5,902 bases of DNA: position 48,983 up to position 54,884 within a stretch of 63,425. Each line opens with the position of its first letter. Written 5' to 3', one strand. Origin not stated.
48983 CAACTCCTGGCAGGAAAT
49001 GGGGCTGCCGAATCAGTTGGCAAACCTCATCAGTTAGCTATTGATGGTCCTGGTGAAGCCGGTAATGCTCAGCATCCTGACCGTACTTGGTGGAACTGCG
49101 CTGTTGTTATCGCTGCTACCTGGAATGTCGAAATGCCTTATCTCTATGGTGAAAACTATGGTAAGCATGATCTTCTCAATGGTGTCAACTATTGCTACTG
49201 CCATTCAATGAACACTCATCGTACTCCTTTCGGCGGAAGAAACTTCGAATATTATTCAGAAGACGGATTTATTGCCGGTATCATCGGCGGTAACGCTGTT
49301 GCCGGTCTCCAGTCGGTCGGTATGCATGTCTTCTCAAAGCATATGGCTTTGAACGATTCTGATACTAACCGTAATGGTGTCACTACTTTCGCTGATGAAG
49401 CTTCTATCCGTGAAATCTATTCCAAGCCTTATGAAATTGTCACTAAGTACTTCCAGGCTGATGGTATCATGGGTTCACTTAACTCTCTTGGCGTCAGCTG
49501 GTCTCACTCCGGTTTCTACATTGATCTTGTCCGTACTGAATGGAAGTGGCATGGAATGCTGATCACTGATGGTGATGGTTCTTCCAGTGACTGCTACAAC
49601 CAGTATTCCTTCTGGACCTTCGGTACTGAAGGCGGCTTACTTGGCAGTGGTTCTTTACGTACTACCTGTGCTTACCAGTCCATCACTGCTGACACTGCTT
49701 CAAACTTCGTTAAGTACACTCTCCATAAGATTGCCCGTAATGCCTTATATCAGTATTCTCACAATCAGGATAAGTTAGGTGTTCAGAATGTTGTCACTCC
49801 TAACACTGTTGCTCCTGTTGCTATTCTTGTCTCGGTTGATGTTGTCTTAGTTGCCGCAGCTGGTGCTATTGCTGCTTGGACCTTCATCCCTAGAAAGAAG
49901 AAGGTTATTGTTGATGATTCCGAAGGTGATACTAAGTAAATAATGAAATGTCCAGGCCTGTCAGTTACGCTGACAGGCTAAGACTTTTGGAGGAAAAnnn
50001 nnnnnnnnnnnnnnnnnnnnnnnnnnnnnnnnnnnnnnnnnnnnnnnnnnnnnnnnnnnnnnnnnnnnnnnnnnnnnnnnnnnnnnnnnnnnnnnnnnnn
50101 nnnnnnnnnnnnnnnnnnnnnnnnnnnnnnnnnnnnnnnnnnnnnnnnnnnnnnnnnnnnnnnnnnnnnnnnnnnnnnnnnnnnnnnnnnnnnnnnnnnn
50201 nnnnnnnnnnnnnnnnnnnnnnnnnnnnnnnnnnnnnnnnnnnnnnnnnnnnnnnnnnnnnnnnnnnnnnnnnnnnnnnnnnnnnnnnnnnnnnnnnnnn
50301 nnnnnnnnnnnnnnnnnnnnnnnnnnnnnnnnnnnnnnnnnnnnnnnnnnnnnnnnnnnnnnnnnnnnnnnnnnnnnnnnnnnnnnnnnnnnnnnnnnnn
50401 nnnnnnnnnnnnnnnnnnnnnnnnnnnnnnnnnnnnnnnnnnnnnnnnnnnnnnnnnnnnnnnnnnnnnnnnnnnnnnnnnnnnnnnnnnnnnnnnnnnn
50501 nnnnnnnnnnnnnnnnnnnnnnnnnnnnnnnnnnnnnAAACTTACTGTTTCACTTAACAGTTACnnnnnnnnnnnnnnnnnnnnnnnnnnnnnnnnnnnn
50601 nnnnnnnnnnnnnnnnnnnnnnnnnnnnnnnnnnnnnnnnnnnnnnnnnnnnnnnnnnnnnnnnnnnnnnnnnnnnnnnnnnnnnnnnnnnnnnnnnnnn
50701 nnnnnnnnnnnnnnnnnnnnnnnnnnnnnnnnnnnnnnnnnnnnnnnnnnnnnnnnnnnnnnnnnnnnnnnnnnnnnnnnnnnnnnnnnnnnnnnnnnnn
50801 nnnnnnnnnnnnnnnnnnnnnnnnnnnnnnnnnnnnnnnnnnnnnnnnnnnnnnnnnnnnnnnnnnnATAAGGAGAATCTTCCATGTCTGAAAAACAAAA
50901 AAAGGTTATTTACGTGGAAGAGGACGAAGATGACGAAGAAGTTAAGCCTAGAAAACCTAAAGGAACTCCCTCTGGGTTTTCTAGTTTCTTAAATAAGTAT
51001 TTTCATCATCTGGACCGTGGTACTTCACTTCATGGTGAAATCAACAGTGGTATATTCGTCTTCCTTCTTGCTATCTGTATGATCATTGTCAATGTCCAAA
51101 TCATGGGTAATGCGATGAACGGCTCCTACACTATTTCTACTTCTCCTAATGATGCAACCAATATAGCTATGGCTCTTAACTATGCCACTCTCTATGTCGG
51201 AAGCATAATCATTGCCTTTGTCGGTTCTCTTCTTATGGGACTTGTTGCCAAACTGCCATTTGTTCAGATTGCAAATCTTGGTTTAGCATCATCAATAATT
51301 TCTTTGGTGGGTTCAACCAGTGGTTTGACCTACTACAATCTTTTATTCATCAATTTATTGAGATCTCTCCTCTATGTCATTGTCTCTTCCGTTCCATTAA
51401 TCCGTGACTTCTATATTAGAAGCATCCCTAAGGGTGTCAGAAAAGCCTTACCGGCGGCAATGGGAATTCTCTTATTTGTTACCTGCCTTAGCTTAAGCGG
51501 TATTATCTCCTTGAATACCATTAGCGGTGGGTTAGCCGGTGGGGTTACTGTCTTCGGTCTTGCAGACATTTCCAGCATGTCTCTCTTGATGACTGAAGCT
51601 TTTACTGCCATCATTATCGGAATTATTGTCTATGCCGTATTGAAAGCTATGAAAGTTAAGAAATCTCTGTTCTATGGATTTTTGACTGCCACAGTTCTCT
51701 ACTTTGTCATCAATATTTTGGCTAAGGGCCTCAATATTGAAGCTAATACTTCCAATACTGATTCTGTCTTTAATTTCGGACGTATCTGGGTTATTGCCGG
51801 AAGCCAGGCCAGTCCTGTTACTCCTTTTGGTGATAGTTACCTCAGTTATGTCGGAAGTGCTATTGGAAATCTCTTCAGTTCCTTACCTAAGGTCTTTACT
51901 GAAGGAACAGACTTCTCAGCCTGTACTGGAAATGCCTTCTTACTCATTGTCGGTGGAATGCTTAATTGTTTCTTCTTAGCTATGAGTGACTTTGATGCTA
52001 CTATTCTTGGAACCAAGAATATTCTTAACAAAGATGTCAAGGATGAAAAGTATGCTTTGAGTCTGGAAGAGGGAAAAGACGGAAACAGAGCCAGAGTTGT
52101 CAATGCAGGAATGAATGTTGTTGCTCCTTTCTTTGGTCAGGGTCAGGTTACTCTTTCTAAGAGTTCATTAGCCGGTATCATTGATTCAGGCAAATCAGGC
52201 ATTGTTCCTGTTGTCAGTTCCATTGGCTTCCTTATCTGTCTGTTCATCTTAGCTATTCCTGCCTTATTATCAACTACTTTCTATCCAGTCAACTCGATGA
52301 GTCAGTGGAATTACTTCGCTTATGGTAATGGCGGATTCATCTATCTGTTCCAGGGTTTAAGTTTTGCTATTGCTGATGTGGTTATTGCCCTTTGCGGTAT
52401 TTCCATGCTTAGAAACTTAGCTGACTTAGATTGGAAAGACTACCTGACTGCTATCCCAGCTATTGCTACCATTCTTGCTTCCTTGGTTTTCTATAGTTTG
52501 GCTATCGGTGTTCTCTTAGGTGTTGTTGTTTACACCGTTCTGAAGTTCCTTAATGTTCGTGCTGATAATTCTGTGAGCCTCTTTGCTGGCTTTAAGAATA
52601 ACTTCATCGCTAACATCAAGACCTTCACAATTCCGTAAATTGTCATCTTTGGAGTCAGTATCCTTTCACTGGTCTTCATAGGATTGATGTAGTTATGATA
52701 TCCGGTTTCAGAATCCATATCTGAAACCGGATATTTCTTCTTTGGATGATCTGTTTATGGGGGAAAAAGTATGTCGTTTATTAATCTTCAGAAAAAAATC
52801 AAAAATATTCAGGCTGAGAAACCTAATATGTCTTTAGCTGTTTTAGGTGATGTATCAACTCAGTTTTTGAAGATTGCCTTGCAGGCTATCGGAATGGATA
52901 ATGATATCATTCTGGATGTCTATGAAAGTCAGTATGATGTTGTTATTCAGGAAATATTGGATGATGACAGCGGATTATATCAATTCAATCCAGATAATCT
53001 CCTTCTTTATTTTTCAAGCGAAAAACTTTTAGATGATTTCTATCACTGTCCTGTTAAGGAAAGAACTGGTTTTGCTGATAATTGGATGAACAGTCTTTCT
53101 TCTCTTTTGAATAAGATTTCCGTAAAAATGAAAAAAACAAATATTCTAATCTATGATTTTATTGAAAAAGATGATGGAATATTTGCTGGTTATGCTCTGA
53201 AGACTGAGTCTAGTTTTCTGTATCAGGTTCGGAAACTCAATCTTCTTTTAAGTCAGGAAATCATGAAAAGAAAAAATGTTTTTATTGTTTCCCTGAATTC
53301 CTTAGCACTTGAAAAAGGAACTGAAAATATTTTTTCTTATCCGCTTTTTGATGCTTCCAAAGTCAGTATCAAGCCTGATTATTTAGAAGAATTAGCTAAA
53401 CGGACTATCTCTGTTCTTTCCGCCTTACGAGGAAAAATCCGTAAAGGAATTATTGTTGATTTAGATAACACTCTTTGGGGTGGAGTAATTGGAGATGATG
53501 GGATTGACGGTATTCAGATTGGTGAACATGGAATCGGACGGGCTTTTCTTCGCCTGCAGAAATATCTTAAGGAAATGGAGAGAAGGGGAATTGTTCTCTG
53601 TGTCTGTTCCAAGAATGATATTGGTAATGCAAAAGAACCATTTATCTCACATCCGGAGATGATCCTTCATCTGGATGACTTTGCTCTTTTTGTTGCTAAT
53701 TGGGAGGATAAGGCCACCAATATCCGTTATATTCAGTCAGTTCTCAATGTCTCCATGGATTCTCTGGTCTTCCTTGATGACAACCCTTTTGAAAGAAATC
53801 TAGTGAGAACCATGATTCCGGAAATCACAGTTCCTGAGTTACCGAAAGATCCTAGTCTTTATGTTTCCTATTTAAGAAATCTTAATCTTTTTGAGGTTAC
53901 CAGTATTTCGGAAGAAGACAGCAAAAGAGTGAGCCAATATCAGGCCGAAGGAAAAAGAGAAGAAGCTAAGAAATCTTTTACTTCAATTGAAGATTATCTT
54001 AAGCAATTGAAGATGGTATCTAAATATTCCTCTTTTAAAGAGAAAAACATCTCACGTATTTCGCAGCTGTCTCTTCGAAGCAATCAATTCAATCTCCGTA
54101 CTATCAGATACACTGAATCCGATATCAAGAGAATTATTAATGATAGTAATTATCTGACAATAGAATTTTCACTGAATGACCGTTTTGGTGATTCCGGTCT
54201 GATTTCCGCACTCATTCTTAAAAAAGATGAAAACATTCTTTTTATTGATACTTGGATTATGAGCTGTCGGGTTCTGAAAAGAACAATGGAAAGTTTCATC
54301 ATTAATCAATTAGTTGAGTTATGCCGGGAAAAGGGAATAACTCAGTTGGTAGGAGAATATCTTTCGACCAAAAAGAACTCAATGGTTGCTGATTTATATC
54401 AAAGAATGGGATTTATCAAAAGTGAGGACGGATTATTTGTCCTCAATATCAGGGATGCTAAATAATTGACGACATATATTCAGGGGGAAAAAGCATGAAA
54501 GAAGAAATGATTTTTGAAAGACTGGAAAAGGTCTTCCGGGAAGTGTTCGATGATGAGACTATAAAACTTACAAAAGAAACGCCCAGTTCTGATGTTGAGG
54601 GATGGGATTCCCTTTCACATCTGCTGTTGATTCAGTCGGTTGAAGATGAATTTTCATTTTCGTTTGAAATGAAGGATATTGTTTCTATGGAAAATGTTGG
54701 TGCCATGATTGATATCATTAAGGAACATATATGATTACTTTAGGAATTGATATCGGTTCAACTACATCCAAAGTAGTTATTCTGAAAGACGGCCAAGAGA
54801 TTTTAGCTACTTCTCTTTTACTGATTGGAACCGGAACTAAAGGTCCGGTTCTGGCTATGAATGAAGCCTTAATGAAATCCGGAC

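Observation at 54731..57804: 2-hydroxyacyl-CoA-dehydratase-type enzyme placed to act on a carrier-protein thioester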

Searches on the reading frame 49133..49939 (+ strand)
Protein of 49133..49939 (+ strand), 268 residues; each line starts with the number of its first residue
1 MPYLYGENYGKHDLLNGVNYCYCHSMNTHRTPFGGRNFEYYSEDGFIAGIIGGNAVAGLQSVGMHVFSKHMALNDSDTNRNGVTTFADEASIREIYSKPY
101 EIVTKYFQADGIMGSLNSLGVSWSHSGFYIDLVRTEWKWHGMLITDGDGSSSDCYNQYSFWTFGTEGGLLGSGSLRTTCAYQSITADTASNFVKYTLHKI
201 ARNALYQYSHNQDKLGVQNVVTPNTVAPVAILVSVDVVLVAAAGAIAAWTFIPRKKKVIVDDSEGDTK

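Call 41: search_protein_families(library=pfam, proteins=[window:49133-49939:+], max_evalue=0.001)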
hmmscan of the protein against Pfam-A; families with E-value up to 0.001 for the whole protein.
window:49133-49939:+ (268 aa): 1 family
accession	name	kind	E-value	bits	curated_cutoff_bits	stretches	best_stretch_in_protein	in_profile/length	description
PF00933.27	Glyco_hydro_3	-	4.2e-06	26.8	27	1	29-146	127-251/316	Glycosyl hydrolase family 3 N terminal domain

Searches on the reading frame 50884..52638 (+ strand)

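Call 37: search_protein_families(library=pfam, proteins=[window:50884-52638:+], max_evalue=5)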
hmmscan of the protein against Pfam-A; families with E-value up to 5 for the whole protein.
window:50884-52638:+ (584 aa): 2 families
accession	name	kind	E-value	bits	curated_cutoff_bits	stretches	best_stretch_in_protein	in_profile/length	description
PF05328.17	CybS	-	0.028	14.6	27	1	183-221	90-128/133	CybS, succinate dehydrogenase cytochrome B small subunit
PF15179.11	Myc_target_1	-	0.46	10.8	31.1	1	536-559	26-49/193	Myc target protein 1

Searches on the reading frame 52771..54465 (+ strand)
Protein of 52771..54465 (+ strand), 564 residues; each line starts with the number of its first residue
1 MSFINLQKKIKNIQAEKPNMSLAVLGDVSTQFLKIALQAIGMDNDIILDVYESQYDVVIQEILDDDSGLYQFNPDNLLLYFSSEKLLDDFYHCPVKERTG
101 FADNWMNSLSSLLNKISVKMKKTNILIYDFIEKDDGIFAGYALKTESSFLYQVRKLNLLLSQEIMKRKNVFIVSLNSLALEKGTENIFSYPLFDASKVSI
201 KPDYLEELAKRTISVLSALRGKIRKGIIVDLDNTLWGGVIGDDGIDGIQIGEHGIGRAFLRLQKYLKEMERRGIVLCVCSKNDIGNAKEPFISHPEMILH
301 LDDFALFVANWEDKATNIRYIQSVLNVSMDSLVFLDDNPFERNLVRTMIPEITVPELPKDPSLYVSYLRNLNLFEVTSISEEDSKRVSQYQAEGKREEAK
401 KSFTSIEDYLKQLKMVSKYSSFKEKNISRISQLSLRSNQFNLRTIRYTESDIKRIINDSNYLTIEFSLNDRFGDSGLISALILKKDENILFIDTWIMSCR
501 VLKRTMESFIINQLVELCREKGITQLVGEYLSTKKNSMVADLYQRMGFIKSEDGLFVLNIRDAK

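Call 4: search_protein_families(library=pfam, proteins=[window:52771-54465:+], max_evalue=0.01)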
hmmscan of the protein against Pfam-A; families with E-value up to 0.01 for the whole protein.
window:52771-54465:+ (564 aa): 1 family
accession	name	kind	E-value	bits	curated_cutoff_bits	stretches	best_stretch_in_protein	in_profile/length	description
PF21211.3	FkbH_N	-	9.1e-46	156.6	27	1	22-216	2-191/192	FkbH, N-terminal domain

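Call 18: search_protein_families(library=ncbifam, proteins=[window:52771-54465:+], max_evalue=0.001)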
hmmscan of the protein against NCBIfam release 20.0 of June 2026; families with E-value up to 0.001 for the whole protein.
window:52771-54465:+ (564 aa): 2 families
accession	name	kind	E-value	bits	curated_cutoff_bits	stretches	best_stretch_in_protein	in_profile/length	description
TIGR01686.1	FkbH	subfamily_domain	7.4e-93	311.2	146.65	1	223-549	2-320/323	FkbH domain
TIGR01681.1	HAD-SF-IIIC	subfamily_domain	2.4e-14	54.3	35.75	1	227-346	3-129/132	HAD-IIIC family phosphatase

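Call 32: find_homologous_proteins(query=window:52771-54465:+, max_evalue=1e-20)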
Query window:52771-54465:+ (564 aa): 7999 proteins with E <= 1e-20 among 8000 candidates; the best 120 are listed.
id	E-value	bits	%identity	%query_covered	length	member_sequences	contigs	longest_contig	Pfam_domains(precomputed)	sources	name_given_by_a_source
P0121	0.0e+0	1231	100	100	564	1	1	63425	PF21211.4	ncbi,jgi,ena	ncbi:MAG: HAD-IIIC family phosphatase [Bacilli bacterium]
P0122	2.4e-228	777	62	100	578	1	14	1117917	PF21211.4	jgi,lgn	jgi:FkbH-like protein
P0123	6.2e-217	740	59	100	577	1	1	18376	PF21211.4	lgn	-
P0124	1.1e-194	666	-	-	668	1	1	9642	PF12689.14,PF21211.4,PF00702.33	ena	-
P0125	3.2e-187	642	52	100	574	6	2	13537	PF21211.4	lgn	-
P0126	1.9e-186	639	51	100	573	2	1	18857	PF21211.4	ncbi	-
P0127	6.4e-186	637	52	99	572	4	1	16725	PF21211.4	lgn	-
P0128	2.0e-185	636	51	98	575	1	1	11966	PF21211.4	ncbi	-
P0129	3.2e-185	635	52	99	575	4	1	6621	PF21211.4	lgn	-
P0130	4.6e-185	634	52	99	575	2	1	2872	PF21211.4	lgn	-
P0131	3.8e-184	631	52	98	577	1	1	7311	PF21211.4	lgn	-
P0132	1.4e-183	630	50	99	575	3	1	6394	PF21211.4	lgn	-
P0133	1.8e-183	629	51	100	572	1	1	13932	PF21211.4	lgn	-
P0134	3.7e-183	628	53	96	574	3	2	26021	PF12689.14,PF21211.4,PF00702.33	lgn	-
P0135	4.1e-182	625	52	97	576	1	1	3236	PF21211.4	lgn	-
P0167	9.3e-178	610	50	99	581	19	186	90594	PF21211.4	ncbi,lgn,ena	-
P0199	3.2e-176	605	51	100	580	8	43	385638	PF21211.4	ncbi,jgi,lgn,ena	-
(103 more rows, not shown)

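Call 33: find_encoding_contigs(protein=P0167, flank=9000, max_places=1)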
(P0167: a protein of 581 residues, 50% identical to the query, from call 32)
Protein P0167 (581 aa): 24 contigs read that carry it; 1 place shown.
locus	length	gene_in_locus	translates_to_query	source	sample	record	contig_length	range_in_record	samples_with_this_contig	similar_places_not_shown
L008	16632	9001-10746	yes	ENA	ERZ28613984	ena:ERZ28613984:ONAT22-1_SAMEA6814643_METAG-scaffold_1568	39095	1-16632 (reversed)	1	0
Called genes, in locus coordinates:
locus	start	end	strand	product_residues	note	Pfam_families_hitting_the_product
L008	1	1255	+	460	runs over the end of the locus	PF01406:tRNA-synt_1e, PF09334:tRNA-synt_1g (weak), PF09190:DALR_2 (faint), PF23493:CysS_C (weak)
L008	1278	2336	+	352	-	PF02388:FemAB, PF13480:Acetyltransf_6, PF02388:FemAB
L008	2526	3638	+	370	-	PF01168:Ala_racemase_N, PF00842:Ala_racemase_C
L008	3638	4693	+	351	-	PF06691:DUF1189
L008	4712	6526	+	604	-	PF06480:FtsH_ext, PF06068:TIP49 (weak), PF00004:AAA, PF17862:AAA_lid_3, PF01434:Peptidase_M41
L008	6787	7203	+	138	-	PF01575:MaoC_dehydratas, PF13452:FAS1_DH_region (weak)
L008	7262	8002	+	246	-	PF00106:adh_short, PF13561:adh_short_C2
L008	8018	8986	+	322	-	-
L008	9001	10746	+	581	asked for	PF21211:FkbH_N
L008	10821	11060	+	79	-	PF00550:PP-binding (weak)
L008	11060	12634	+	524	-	PF03062:MBOAT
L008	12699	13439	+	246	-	PF04311:DUF459 (weak), PF00657:Lipase_GDSL, PF13472:Lipase_GDSL_2, PF16255:Lipase_GDSL_lke (faint)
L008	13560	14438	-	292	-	PF00849:PseudoU_synth_2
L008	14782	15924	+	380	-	PF03952:Enolase_N, PF00113:Enolase_C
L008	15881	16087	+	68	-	PF00113:Enolase_C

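Call 34: find_encoding_contigs(protein=P0199, flank=9000, max_places=1)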
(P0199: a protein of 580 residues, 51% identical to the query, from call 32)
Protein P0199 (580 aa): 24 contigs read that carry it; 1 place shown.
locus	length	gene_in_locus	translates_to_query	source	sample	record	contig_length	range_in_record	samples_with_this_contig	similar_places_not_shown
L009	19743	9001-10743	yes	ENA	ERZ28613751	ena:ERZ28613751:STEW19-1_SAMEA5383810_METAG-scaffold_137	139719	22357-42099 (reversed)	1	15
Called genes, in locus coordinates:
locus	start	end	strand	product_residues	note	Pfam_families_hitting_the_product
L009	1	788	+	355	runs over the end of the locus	PF02388:FemAB, PF13480:Acetyltransf_6, PF02388:FemAB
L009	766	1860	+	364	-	PF01168:Ala_racemase_N, PF00842:Ala_racemase_C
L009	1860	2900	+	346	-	PF06691:DUF1189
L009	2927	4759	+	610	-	PF06480:FtsH_ext, PF06068:TIP49 (faint), PF00004:AAA, PF17862:AAA_lid_3, PF01434:Peptidase_M41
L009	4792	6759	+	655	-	PF24677:DUF7657, PF24672:DUF7654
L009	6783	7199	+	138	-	PF01575:MaoC_dehydratas, PF13452:FAS1_DH_region (weak)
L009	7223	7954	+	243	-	PF00106:adh_short, PF13561:adh_short_C2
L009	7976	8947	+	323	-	-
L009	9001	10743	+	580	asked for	PF21211:FkbH_N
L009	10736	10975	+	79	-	PF00550:PP-binding (weak)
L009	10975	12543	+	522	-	PF03062:MBOAT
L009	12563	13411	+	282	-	PF04311:DUF459 (weak), PF00657:Lipase_GDSL, PF13472:Lipase_GDSL_2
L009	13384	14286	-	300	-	PF00849:PseudoU_synth_2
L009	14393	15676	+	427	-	PF13231:PMT_2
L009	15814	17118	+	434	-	PF03952:Enolase_N, PF00113:Enolase_C, PF07476:MAAL_C (weak)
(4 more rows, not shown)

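Call 37: search_protein_families(library=pfam, proteins=[L008:8018-8986:+], max_evalue=5)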
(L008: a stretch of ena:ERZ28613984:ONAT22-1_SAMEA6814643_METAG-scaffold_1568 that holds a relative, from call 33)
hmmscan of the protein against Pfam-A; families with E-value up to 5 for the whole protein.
L008:8018-8986:+ (322 aa): 2 families
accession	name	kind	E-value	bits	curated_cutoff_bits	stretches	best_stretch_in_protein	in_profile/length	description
PF00150.24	Cellulase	-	0.0048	16.9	23.5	1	215-283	49-124/272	Cellulase (glycosyl hydrolase family 5)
PF14529.12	Exo_endo_phos_2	-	0.027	14.8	27.4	1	255-318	6-67/117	Endonuclease-reverse transcriptase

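Call 40: search_solved_structures(query=window:52771-54465:+, max_evalue=0.01, show_alignments=2)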
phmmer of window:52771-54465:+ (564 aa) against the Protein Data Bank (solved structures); distinct sequences matched with E-value up to 0.01: 1.
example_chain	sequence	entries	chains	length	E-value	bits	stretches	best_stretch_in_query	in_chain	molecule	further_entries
3slr_A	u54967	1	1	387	1.4e-95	324.3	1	3-381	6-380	uncharacterized protein BF1531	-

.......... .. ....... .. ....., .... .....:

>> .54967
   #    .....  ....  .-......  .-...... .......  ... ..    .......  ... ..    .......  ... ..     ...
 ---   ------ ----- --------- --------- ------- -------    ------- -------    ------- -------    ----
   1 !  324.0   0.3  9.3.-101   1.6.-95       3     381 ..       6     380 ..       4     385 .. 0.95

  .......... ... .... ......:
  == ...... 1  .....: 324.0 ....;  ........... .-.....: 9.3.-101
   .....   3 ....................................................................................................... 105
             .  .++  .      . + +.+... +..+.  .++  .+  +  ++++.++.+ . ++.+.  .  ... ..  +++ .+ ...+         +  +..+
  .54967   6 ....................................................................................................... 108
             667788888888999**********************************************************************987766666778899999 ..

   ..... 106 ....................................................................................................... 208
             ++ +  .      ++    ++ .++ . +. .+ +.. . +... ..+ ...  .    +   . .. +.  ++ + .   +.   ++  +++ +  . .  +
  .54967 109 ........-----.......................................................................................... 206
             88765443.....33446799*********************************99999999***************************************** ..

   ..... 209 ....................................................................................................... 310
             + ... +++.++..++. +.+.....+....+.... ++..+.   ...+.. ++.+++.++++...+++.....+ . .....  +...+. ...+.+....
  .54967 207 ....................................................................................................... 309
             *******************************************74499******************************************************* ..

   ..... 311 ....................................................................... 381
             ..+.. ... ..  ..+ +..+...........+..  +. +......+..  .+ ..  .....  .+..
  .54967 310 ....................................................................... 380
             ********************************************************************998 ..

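Call 83: search_protein_families(library=pfam, proteins=[L008:6787-7203:+, L008:7262-8002:+, L008:12699-13439:+], max_evalue=0.001)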
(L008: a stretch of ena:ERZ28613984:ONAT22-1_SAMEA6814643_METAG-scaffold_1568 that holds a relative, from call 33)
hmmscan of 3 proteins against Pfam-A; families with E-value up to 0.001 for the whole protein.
L008:6787-7203:+ (138 aa): 2 families
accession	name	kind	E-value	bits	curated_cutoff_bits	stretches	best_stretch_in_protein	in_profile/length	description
PF01575.25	MaoC_dehydratas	-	1.1e-22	80.4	27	1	17-120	14-117/123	MaoC like domain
PF13452.11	FAS1_DH_region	-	3.6e-07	30.8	22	1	12-129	4-130/132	FAS1-like, dehydratase domain region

L008:7262-8002:+ (246 aa): 2 families
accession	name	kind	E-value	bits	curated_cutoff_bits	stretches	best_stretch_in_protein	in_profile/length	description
PF13561.12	adh_short_C2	-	2.5e-38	132.4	27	1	9-243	1-234/236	Enoyl-(Acyl carrier protein) reductase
PF00106.31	adh_short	-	1.7e-25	90.1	26.6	1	3-197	1-192/195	short chain dehydrogenase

L008:12699-13439:+ (246 aa): 3 families
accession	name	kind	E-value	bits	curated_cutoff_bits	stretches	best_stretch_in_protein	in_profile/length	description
PF13472.12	Lipase_GDSL_2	-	7e-21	76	32.9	1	34-236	1-178/178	GDSL-like Lipase/Acylhydrolase family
PF00657.28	Lipase_GDSL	-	3.7e-13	50.6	23.6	1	32-241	1-208/208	GDSL-like Lipase/Acylhydrolase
PF04311.20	DUF459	-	1.5e-07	31.4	27.2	1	31-243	1-196/197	Protein of unknown function (DUF459)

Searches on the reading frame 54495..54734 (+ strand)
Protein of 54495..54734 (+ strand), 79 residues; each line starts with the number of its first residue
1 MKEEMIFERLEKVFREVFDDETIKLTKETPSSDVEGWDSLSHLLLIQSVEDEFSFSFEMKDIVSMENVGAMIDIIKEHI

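Call 4: search_protein_families(library=pfam, proteins=[window:54495-54734:+], max_evalue=0.01)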
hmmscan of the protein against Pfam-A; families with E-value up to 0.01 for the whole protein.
window:54495-54734:+ (79 aa): 1 family
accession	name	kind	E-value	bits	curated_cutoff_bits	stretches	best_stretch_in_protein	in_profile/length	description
PF00550.31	PP-binding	-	0.00068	20.3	20.8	1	9-74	2-66/67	Phosphopantetheine attachment site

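Call 18: search_protein_families(library=ncbifam, proteins=[window:54495-54734:+], max_evalue=0.001)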
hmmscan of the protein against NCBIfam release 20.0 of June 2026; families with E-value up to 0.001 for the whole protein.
window:54495-54734:+ (79 aa): 3 families
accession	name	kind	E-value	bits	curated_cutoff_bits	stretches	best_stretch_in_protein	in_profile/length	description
NF009104.0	PRK12449.1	equivalog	5e-08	32.8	70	1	1-78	1-78/80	acyl carrier protein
NF002150.0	PRK00982.1-4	subfamily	3.1e-07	30.5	66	1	1-78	1-78/80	acyl carrier protein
NF002148.0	PRK00982.1-2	subfamily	5.6e-05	22.9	71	1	3-78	2-77/79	acyl carrier protein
